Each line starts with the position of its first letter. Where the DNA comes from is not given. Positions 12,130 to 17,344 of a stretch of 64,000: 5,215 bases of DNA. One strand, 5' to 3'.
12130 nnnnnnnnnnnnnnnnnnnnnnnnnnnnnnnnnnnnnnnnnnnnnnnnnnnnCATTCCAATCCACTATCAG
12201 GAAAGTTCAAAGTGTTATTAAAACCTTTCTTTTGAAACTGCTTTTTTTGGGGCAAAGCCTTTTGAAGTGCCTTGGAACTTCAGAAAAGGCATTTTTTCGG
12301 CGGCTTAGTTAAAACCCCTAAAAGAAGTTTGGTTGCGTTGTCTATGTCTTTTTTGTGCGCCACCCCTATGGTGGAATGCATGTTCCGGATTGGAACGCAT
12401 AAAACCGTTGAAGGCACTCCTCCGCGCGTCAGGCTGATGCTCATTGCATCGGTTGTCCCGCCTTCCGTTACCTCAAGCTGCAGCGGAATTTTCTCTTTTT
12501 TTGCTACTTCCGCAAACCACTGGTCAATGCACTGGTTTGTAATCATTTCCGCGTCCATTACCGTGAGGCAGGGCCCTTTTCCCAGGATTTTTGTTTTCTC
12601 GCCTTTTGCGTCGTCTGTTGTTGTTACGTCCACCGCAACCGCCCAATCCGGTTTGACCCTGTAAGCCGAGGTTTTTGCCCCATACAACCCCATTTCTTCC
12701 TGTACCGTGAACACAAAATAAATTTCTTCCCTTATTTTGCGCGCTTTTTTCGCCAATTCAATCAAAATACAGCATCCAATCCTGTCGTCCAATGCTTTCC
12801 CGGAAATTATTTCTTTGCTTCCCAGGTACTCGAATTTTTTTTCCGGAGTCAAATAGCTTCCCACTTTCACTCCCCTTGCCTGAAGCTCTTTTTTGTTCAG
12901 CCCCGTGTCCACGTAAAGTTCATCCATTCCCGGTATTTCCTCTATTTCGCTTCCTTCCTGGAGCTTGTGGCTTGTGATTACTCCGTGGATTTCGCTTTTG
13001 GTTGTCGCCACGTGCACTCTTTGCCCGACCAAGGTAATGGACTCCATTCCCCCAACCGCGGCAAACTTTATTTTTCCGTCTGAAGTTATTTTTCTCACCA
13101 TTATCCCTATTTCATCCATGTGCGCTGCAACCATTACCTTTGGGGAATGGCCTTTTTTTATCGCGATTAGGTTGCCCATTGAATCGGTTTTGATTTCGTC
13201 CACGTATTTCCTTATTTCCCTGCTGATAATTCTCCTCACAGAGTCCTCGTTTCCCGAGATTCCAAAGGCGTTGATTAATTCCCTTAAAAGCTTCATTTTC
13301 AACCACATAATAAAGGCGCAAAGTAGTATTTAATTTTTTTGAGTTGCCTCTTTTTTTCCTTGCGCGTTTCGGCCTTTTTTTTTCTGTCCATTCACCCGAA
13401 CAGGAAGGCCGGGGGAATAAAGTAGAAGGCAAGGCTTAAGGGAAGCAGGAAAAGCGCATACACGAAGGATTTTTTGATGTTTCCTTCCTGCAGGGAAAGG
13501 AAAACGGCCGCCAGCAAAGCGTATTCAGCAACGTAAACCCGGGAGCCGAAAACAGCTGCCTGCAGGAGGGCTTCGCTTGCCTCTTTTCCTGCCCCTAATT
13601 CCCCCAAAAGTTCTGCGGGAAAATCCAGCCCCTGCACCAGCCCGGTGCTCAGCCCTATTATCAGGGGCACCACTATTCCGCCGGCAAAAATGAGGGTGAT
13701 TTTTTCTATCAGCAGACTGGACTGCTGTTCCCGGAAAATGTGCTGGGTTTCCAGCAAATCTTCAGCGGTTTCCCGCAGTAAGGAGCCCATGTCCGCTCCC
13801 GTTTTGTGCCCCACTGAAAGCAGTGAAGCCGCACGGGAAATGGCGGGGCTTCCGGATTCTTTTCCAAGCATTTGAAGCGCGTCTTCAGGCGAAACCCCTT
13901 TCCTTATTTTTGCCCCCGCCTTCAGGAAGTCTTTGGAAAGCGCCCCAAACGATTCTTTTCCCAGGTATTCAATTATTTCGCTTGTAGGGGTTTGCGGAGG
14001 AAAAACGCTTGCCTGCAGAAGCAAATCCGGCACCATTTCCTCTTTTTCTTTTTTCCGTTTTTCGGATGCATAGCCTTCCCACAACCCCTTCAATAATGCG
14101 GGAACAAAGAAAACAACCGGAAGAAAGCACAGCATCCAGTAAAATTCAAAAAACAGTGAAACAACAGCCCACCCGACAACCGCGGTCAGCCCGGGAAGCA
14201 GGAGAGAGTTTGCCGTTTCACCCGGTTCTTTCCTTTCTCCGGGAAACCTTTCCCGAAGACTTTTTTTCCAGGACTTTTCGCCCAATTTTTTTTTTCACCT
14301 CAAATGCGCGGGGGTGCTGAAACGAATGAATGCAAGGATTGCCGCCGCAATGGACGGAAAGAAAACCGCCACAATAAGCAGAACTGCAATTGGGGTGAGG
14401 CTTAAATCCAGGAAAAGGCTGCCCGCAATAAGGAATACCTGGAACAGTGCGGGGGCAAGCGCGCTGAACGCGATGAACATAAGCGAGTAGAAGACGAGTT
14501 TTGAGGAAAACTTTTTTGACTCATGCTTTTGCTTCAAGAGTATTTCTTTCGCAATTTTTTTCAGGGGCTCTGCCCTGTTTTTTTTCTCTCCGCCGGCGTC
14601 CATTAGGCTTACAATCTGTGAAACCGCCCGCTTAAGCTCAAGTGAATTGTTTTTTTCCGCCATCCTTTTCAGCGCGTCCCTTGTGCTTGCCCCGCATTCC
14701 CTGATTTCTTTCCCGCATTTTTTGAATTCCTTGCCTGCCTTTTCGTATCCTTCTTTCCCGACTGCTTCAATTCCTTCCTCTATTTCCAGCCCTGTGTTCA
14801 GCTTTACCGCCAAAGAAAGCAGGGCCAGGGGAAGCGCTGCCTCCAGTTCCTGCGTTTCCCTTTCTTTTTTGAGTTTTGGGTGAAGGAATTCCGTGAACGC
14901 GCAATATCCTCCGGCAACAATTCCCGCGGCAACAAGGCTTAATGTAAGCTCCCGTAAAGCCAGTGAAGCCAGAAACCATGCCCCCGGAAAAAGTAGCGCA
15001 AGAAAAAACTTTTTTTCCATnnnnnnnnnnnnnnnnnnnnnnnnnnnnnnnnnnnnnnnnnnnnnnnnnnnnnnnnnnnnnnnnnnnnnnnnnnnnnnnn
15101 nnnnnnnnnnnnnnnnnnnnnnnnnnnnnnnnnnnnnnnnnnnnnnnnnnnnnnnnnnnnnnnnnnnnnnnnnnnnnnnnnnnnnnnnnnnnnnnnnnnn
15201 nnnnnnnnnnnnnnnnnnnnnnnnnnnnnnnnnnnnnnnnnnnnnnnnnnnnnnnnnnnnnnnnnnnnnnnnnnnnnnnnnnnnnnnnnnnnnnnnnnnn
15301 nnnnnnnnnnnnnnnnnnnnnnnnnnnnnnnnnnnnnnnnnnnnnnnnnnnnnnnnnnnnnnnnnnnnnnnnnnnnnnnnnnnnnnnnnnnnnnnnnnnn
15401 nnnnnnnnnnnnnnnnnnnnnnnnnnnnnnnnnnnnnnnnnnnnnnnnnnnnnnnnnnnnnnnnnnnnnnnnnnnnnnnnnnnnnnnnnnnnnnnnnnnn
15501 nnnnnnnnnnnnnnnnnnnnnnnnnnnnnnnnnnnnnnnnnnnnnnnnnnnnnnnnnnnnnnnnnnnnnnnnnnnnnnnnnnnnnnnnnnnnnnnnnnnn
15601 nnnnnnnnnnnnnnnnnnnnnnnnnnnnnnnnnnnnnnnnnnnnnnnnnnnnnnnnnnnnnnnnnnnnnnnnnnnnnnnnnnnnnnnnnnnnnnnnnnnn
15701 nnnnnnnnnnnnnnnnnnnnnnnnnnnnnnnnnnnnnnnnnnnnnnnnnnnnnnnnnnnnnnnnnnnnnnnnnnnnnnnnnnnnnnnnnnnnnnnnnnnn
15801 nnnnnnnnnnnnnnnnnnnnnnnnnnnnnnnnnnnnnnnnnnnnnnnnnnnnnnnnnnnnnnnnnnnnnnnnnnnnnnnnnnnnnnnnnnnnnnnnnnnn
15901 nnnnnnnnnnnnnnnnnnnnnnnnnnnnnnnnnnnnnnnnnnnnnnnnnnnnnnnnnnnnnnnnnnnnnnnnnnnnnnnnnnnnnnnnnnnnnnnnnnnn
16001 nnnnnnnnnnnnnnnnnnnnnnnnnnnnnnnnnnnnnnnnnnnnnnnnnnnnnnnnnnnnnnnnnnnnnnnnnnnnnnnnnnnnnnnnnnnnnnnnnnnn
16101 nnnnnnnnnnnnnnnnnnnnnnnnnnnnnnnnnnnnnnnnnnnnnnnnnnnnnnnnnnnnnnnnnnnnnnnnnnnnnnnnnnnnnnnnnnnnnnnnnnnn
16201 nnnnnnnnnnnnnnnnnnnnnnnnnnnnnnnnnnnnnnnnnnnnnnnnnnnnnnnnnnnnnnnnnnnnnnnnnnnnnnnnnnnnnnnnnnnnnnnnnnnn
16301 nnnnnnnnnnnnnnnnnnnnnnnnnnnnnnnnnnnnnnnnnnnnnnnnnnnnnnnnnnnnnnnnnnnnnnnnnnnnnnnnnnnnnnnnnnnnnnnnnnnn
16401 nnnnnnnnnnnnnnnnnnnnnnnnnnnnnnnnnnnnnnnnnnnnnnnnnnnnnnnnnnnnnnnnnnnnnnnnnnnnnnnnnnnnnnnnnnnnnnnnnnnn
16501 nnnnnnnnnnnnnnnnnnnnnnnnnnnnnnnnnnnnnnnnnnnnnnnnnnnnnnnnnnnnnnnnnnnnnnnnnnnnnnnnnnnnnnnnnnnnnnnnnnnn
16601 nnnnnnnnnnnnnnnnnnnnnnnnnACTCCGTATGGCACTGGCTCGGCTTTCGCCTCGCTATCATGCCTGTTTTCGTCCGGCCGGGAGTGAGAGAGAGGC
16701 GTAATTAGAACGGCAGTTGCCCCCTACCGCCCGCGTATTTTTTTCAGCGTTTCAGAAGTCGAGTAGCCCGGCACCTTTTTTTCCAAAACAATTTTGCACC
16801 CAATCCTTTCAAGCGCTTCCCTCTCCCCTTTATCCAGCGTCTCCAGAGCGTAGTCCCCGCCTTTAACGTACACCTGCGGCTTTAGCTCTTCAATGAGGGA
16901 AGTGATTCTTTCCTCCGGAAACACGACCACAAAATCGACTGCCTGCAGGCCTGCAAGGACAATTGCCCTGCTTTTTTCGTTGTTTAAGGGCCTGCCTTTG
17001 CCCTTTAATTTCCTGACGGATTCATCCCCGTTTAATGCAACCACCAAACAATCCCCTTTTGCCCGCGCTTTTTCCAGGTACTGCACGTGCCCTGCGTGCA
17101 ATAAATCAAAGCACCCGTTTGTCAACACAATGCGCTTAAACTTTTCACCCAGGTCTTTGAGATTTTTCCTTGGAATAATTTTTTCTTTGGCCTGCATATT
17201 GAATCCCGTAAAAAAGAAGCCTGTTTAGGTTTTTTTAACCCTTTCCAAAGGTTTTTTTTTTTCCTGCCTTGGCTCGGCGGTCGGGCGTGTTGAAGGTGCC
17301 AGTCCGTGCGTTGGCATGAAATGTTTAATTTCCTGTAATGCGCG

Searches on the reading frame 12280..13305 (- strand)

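Call 4: search_protein_families(library=pfam, proteins=[window:12280-13305:-], max_evalue=0.1)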
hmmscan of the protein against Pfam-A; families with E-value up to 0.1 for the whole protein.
window:12280-13305:- (341 aa): 4 families
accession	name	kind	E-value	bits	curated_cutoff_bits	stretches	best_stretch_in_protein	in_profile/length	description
PF05343.19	Peptidase_M42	-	7.8e-92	307.9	23.2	1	44-327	1-292/292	M42 glutamyl aminopeptidase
PF04389.22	Peptidase_M28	-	4.9e-06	26.8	21.3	1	171-235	30-96/193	Peptidase family M28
PF02127.20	Peptidase_M18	-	3.5e-05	23.3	24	1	232-328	328-428/432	Aminopeptidase I zinc metalloprotease (M18)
PF01546.33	Peptidase_M20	-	0.00011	22.7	24.6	1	180-332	42-204/206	Peptidase family M20/M25/M40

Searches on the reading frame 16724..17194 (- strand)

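Call 17: search_protein_families(library=pfam, proteins=[window:16724-17194:-], max_evalue=0.01)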
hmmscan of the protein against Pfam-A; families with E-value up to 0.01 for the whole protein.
window:16724-17194:- (156 aa): 2 families
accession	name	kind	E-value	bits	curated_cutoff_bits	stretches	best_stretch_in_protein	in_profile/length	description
PF01467.32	CTP_transf_like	-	8.5e-18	65.3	21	1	24-147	1-128/133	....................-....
PF06574.18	FAD_syn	-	0.00053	20.3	27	1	20-128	6-130/158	FAD synthetase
